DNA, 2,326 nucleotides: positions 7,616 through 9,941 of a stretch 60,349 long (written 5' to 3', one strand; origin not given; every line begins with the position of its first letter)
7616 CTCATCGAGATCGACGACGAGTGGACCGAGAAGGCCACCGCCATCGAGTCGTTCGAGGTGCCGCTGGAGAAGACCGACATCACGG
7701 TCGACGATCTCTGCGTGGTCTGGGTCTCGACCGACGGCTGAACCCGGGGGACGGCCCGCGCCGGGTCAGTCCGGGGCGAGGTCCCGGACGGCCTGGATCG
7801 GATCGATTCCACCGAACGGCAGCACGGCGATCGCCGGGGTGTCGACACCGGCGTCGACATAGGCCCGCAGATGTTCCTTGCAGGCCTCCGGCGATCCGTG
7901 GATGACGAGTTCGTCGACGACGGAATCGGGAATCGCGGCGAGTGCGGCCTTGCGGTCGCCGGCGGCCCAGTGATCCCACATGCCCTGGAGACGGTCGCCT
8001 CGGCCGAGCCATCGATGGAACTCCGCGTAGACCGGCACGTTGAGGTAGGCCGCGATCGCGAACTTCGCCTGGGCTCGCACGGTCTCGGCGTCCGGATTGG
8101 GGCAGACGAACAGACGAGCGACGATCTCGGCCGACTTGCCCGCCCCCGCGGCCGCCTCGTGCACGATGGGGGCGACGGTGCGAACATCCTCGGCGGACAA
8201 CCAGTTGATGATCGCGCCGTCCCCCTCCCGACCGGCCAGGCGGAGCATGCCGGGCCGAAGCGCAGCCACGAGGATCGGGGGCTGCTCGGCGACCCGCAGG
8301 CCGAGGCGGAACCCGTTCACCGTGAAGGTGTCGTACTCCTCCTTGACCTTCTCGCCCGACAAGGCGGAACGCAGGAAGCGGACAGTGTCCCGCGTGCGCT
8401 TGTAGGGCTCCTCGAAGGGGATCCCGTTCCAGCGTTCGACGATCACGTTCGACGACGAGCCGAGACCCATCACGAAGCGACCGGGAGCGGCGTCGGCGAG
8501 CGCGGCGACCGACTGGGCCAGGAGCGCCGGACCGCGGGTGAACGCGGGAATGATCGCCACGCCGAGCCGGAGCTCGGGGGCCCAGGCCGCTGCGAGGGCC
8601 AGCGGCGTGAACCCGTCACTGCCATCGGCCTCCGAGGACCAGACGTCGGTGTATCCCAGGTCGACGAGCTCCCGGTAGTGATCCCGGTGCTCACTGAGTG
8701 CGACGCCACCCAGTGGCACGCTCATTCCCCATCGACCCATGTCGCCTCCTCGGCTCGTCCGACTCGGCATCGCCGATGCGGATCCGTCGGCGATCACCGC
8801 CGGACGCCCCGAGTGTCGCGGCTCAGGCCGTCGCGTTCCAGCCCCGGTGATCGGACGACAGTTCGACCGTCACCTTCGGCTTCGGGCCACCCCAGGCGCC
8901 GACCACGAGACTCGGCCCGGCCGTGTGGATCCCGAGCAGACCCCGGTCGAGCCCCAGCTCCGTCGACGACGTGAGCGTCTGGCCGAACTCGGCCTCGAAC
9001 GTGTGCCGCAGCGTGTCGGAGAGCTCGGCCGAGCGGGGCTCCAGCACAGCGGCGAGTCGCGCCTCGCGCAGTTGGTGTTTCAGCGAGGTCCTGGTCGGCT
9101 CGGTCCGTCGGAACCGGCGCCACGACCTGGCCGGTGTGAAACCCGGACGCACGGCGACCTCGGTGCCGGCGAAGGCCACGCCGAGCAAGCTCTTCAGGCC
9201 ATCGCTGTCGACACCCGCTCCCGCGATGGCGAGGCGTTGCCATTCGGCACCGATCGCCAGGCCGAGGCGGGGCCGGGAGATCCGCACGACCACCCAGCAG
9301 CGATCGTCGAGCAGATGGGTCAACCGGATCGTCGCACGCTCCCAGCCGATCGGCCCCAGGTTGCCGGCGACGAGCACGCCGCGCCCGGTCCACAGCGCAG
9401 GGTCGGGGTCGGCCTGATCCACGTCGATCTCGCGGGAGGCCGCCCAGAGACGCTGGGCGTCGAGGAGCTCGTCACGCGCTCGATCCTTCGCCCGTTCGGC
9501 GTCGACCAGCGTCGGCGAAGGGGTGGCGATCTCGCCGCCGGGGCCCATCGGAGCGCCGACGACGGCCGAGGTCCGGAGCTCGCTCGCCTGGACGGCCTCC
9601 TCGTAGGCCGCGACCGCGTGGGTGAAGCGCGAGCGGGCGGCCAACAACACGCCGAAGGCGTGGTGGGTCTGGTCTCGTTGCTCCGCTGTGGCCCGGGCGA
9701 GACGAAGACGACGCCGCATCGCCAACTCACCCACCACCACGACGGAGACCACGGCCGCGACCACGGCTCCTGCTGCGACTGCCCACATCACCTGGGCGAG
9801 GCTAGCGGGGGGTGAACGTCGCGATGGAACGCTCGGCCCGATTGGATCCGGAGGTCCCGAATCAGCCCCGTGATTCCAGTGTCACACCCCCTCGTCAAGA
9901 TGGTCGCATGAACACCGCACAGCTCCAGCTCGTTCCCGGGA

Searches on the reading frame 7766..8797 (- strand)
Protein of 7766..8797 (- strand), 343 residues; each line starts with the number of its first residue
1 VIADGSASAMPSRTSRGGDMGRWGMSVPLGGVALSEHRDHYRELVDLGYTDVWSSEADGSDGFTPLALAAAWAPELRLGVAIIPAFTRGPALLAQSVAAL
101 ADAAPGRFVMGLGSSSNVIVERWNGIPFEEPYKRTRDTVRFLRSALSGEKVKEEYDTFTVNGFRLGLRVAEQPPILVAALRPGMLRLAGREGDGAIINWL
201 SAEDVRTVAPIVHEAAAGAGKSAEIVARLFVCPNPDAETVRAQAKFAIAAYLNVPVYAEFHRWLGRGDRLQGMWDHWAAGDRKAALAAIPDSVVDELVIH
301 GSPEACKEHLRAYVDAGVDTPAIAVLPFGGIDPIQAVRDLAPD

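Call 5: search_protein_families(library=pfam, proteins=[window:7766-8797:-], max_evalue=0.1)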
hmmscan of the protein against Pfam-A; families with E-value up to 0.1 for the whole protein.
window:7766-8797:- (343 aa): 1 family
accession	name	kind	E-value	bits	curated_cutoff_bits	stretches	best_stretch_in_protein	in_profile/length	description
PF00296.26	Bac_luciferase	-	1.6e-63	215.4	27.9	1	32-320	20-314/314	Luciferase-like monooxygenase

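Call 6: search_protein_families(library=ncbifam, proteins=[window:7766-8797:-], max_evalue=0.1)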
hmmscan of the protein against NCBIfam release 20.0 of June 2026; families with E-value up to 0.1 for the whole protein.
window:7766-8797:- (343 aa): 24 families
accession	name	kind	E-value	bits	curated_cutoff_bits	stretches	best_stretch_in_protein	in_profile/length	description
TIGR03841.1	F420_Rv3093c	subfamily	4e-92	308.8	213.65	1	31-325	6-296/298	LLM class F420-dependent oxidoreductase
TIGR04024.1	F420_NP1902A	hypoth_equivalog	5.2e-52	176.6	345.4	1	46-324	26-311/330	TIGR04024 family LLM class F420-dependent oxidoreductase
TIGR03564.1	F420_MSMEG_4879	subfamily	2.3e-44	152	234.25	1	42-282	6-245/265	TIGR03564 family F420-dependent LLM class oxidoreductase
TIGR03559.1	F420_Rv3520c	subfamily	1.8e-33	116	335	1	34-320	12-321/325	LLM class F420-dependent oxidoreductase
NF002619.0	PRK02271.1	equivalog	9.4e-31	107.3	276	1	58-329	38-310/329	5,10-methylenetetrahydromethanopterin reductase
TIGR03555.1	F420_mer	equivalog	1.9e-29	103.1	348.7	1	48-327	25-307/325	5,10-methylenetetrahydromethanopterin reductase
TIGR03617.1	F420_MSMEG_2256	subfamily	9.3e-28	97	278.15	1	42-319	2-294/318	TIGR03617 family F420-dependent LLM class oxidoreductase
TIGR03620.1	F420_MSMEG_4141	subfamily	2.1e-24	86.4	219.8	1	34-341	17-277/280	TIGR03620 family F420-dependent LLM class oxidoreductase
TIGR03857.1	F420_MSMEG_2249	hypoth_equivalog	2.3e-22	79.7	218.4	1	46-320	25-318/329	TIGR03857 family LLM class F420-dependent oxidoreductase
TIGR03619.1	F420_Rv2161c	subfamily_domain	4.8e-17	62.4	166.9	1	54-247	41-233/247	TIGR03619 family F420-dependent LLM class oxidoreductase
TIGR03885.1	flavin_revert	hypoth_equivalog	5e-17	62.1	398.7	1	53-244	39-228/315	TIGR03885 family FMN-dependent LLM class oxidoreductase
TIGR03554.1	F420_G6P_DH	equivalog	1.2e-14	54.1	420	1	74-230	64-227/331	glucose-6-phosphate dehydrogenase (coenzyme-F420)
TIGR03557.1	F420_G6P_family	subfamily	5.6e-13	48.7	210.4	1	83-248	71-231/316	TIGR03557 family F420-dependent LLM class oxidoreductase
TIGR03621.1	F420_MSMEG_2516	subfamily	9.7e-13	47.9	213.15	1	35-204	14-182/295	TIGR03621 family F420-dependent LLM class oxidoreductase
TIGR04465.1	ArgArg_F420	equivalog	3.4e-12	46.1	470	1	66-244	100-283/364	F420-dependent hydroxymycolic acid dehydrogenase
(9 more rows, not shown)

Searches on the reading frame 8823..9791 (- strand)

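Call 5: search_protein_families(library=pfam, proteins=[window:8823-9791:-], max_evalue=0.1)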
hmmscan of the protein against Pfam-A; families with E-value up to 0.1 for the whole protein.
window:8823-9791:- (322 aa): 2 families
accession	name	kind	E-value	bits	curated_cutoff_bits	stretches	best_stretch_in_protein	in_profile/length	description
PF07007.17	LprI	-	0.024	15.4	22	0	100-158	48-99/106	Lysozyme inhibitor LprI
PF09990.14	DUF2231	-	0.081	13.4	26.4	0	2-58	39-91/139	Predicted membrane protein (DUF2231)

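Call 6: search_protein_families(library=ncbifam, proteins=[window:8823-9791:-], max_evalue=0.1)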
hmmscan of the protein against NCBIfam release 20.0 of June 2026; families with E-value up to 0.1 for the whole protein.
window:8823-9791:- (322 aa): 0 families
